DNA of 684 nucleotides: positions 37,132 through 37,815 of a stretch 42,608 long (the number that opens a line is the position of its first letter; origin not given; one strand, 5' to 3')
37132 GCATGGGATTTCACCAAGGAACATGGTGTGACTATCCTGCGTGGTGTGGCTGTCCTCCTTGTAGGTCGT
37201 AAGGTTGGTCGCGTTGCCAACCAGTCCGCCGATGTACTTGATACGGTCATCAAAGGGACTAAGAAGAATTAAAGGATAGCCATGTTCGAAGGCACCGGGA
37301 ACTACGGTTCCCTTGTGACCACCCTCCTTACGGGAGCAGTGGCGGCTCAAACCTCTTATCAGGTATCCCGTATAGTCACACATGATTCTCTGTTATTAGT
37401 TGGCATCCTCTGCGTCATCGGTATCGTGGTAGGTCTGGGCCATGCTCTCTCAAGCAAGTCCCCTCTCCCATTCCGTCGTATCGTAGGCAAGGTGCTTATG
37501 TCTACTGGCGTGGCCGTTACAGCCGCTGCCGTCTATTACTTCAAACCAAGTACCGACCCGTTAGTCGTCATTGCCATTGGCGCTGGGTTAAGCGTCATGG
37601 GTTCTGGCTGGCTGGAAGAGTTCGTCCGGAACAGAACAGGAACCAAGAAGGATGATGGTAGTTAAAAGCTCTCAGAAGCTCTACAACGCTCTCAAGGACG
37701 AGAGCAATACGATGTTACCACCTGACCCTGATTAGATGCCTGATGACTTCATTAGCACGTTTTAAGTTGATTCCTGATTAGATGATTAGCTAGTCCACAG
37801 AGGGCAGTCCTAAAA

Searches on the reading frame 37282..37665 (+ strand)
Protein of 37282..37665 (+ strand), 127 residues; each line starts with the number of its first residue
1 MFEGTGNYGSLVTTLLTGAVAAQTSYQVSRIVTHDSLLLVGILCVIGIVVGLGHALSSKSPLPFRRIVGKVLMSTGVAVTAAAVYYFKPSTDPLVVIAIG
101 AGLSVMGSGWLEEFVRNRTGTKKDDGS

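Call 124: find_encoding_contigs(protein=window:37282-37665:+, flank=1500, max_places=10)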
Protein window:37282-37665:+ (127 aa): 1 contig read that carries it; 1 place shown.
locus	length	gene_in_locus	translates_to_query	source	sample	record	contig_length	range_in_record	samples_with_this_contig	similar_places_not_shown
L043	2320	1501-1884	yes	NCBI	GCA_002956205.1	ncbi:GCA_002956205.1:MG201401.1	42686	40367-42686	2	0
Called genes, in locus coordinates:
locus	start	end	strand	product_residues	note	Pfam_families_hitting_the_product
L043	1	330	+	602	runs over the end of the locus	PF22530:Terminase-T7_RNaseH-like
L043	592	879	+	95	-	-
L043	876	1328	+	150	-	PF00959:Phage_lysozyme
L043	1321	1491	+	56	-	PF26810:Phage_disruptin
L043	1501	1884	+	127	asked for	PF04550:Phage_holin_3_2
